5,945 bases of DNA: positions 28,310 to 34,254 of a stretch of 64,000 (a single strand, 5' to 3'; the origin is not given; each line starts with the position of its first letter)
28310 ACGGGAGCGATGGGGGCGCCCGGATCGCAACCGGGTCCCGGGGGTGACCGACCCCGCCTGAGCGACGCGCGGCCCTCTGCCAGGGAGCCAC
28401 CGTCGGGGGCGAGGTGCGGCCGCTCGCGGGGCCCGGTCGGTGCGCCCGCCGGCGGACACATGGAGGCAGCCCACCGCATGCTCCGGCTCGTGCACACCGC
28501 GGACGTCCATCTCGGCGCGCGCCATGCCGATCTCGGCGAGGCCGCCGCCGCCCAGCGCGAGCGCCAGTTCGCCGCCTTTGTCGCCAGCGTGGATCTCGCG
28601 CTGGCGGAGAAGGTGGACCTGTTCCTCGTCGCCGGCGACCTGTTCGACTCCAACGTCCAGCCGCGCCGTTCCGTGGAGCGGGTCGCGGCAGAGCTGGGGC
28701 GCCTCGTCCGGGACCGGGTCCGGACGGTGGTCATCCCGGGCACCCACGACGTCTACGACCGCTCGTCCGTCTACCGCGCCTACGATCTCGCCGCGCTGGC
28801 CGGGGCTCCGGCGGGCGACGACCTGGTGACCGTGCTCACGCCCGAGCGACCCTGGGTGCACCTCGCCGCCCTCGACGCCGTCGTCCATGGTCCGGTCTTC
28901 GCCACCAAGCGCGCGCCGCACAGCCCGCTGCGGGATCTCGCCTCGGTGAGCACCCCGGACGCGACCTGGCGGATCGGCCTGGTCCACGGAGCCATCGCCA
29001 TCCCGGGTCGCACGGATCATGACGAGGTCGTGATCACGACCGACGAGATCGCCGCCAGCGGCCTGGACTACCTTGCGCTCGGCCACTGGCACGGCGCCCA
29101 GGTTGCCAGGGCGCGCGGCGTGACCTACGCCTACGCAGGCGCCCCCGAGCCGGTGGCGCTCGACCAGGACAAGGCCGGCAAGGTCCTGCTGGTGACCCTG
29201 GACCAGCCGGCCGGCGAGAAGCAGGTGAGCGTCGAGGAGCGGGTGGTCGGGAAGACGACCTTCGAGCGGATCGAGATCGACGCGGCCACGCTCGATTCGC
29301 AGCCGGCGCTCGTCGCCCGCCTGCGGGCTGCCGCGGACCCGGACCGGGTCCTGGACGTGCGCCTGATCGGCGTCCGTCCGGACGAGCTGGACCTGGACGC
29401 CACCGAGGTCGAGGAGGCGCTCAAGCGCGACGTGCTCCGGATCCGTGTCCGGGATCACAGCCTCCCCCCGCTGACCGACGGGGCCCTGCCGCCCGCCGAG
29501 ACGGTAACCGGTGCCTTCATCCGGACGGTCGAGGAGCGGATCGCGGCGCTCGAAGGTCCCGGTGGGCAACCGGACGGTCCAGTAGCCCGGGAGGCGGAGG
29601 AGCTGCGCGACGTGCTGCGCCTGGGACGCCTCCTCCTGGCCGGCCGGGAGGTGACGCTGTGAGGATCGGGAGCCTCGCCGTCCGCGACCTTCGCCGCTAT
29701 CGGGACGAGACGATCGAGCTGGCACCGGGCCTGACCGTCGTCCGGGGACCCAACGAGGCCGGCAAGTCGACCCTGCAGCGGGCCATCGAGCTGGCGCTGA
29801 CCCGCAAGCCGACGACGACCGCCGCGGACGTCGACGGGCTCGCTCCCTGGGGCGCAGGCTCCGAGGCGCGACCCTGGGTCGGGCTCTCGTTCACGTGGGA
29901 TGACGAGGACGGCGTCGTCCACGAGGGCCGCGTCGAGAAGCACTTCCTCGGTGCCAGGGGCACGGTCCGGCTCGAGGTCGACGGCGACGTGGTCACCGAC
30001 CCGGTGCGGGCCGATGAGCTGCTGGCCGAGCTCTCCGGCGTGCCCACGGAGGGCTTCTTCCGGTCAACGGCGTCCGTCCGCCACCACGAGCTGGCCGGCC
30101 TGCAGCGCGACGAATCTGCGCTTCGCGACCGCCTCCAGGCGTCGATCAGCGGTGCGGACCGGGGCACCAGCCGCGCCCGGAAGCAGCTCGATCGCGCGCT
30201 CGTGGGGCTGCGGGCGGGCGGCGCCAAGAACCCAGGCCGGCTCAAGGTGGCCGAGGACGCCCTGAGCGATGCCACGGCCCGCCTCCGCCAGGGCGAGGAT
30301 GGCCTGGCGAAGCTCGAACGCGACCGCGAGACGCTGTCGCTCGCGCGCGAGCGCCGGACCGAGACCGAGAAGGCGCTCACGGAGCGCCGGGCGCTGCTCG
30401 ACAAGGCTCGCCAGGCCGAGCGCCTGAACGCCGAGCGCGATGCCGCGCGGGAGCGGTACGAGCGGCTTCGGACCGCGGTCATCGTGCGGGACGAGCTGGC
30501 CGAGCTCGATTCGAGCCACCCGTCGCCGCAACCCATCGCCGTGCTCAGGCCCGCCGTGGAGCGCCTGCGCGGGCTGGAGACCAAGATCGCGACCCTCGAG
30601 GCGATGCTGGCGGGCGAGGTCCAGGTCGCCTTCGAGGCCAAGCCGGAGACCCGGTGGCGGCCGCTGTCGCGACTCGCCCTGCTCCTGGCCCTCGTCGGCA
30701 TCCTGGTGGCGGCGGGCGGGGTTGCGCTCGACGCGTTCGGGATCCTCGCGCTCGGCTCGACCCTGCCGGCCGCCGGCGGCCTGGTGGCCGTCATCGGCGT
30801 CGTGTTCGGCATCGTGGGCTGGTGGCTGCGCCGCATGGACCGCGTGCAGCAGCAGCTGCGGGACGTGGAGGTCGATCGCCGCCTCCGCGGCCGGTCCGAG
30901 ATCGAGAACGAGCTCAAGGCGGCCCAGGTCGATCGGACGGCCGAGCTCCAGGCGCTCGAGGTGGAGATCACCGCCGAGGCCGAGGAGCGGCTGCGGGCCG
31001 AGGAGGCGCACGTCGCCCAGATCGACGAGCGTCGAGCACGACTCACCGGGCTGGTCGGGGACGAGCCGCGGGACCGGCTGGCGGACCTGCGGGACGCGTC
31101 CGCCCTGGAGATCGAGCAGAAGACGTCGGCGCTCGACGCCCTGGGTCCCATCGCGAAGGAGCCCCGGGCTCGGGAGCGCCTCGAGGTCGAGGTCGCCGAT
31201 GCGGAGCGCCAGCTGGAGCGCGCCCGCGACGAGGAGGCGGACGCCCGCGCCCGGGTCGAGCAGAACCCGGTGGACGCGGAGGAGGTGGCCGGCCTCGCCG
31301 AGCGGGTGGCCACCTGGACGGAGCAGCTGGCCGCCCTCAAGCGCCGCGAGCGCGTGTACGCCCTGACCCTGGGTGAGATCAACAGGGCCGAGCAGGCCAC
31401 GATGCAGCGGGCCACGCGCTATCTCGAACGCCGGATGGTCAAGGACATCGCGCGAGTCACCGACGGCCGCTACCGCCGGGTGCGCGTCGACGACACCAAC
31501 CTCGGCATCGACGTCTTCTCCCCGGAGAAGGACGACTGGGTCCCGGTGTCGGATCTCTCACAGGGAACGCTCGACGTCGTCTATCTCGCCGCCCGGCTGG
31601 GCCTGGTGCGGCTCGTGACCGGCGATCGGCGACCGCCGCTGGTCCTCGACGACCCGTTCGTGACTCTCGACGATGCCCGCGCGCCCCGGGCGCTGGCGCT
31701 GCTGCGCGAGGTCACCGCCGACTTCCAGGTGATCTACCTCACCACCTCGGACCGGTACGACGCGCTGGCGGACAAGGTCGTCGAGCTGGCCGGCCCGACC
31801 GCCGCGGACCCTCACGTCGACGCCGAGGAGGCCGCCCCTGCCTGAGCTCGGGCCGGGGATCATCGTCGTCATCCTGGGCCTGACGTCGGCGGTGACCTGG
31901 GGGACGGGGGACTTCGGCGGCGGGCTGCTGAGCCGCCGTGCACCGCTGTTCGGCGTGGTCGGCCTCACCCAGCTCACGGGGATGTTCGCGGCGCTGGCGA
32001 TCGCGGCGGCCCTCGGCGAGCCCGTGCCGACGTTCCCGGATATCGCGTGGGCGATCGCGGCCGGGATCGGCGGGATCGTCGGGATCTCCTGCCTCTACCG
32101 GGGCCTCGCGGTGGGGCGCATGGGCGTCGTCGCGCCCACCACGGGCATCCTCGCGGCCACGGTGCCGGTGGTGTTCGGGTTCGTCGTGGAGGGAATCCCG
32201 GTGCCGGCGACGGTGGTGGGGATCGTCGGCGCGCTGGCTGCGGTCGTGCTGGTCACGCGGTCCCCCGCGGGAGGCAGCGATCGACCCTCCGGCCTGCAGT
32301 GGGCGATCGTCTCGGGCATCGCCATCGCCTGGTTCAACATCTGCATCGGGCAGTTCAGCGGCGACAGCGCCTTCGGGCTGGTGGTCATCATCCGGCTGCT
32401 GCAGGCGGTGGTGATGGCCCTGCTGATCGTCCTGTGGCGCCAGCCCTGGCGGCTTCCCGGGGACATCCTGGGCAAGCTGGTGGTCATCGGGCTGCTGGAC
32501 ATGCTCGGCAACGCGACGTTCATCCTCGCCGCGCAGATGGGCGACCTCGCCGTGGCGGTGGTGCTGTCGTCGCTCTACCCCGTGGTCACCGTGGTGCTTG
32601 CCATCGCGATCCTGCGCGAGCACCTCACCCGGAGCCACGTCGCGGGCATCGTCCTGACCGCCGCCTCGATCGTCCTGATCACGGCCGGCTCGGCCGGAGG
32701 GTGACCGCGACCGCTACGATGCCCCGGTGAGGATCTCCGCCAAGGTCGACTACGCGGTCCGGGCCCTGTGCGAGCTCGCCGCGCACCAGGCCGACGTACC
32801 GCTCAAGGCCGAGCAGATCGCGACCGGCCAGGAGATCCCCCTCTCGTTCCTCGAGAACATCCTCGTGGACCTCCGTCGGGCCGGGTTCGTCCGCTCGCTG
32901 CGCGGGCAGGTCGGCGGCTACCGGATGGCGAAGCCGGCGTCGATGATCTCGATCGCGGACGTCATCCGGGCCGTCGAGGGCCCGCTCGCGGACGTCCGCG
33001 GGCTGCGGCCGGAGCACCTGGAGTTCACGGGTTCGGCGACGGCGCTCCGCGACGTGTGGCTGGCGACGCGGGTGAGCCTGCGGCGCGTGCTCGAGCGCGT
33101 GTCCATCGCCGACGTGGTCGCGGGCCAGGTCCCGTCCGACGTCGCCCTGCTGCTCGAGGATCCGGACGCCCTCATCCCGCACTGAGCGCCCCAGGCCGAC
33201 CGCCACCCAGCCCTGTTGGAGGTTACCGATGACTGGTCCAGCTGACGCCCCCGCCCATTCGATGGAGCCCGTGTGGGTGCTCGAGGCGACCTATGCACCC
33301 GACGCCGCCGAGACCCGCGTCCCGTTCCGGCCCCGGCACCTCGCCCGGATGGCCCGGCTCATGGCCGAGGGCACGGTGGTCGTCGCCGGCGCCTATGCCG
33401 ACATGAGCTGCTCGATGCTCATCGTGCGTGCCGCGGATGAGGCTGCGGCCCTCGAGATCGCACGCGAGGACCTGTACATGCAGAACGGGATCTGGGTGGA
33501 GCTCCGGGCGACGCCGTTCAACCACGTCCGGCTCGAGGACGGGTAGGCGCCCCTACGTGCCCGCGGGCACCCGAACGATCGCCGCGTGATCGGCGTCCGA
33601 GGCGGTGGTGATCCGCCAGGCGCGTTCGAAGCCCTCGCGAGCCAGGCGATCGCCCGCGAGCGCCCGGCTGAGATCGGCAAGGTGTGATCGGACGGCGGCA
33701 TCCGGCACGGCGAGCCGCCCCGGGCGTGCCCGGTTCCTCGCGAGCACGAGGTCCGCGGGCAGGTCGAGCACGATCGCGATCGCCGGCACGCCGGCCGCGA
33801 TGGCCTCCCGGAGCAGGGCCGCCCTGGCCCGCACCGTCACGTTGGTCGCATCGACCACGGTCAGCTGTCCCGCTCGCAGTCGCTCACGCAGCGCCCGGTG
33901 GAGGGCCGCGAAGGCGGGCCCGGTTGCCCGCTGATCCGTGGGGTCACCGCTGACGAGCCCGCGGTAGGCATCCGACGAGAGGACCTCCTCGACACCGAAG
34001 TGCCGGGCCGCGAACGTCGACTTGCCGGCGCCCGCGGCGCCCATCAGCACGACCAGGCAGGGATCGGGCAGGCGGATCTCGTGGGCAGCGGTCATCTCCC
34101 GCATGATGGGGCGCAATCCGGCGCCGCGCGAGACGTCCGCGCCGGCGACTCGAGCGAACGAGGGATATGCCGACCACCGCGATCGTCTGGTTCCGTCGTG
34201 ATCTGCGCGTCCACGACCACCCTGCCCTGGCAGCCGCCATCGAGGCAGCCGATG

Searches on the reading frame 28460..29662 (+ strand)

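Call 10: search_protein_families(library=pfam, proteins=[window:28460-29662:+], max_evalue=0.01)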
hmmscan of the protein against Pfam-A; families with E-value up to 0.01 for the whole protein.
window:28460-29662:+ (400 aa): 2 families
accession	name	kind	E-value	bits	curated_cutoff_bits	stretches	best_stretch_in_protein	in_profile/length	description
PF00149.33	Metallophos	-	3.2e-12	47.7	21.5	1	8-212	1-190/191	Calcineurin-like phosphoesterase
PF12850.12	Metallophos_2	-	5.6e-07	30.1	27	1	9-246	2-150/154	Calcineurin-like phosphoesterase superfamily domain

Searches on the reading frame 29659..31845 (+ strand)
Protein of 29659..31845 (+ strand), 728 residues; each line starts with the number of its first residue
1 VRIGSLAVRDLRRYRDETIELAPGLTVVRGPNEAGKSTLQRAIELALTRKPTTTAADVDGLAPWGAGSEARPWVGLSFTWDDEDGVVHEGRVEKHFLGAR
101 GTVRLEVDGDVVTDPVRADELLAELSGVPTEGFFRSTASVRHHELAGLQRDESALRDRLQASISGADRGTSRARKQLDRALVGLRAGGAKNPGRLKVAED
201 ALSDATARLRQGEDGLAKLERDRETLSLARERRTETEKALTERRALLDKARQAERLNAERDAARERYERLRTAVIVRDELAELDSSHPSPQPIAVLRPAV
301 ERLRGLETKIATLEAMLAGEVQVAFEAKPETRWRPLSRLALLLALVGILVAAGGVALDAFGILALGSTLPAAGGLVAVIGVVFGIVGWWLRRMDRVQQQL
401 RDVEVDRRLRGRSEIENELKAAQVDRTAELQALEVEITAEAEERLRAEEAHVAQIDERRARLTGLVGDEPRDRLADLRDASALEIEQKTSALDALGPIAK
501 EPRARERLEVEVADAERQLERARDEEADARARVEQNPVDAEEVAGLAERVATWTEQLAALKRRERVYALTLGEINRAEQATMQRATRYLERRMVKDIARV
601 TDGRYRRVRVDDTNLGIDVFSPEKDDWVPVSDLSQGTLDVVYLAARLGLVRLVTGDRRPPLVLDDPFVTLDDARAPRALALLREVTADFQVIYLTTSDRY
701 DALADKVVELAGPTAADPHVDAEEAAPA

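Call 10: search_protein_families(library=pfam, proteins=[window:29659-31845:+], max_evalue=0.01)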
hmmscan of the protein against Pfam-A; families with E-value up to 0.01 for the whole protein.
window:29659-31845:+ (728 aa): 6 families
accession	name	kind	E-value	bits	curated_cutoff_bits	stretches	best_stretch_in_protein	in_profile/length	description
PF13476.12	AAA_23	-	1.5e-10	42.5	27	1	6-53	2-49/201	AAA domain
PF02463.25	SMC_N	-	6.9e-09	35.9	40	2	408-709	116-210/220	RecF/RecN/SMC N terminal domain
PF13514.12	AAA_27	-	3e-07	30.7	22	1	1-44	1-47/206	AAA domain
PF13175.12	AAA_15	-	3.7e-07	30.5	32.1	1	1-50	1-50/374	AAA ATPase domain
PF13304.12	AAA_21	-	2.2e-05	25.1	27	0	575-692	175-294/304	AAA domain, putative AbiEii toxin, Type IV TA system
PF13555.12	AAA_29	-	0.0058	16.8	27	0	13-50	11-49/61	P-loop containing region of AAA domain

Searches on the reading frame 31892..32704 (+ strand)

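Call 10: search_protein_families(library=pfam, proteins=[window:31892-32704:+], max_evalue=0.01)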
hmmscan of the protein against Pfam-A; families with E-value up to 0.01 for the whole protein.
window:31892-32704:+ (270 aa): 1 family
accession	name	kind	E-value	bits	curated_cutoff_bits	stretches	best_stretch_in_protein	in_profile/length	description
PF00892.27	EamA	-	5.7e-18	66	28.2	2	133-264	2-134/135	EamA-like transporter family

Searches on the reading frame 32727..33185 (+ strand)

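Call 10: search_protein_families(library=pfam, proteins=[window:32727-33185:+], max_evalue=0.01)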
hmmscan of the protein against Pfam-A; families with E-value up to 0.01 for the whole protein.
window:32727-33185:+ (152 aa): 2 families
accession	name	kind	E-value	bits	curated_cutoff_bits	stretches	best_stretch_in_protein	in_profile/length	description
PF02082.26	Rrf2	-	5.1e-34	117.7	30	1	3-132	1-131/132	Iron-dependent Transcriptional regulator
PF03444.21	HrcA_DNA-bdg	-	0.0069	16.5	21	0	11-68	10-66/79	Winged helix-turn-helix transcription repressor, HrcA DNA-binding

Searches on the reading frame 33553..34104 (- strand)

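Call 18: search_protein_families(library=pfam, proteins=[window:33553-34104:-], max_evalue=0.01)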
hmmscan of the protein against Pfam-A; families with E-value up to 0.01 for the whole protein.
window:33553-34104:- (183 aa): 4 families
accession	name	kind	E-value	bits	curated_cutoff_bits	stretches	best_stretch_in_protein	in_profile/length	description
PF13671.12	AAA_33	-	1.2e-23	84.4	27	1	17-146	1-137/143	AAA domain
PF13191.12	AAA_16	-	0.00084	20.3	32.6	1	7-149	16-123/167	AAA ATPase domain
PF06414.18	Zeta_toxin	-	0.0012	18.8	22.3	1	13-96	14-90/199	Zeta toxin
PF08433.16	KTI12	-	0.0018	18.3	22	1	17-128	3-120/271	Chromatin associated protein KTI12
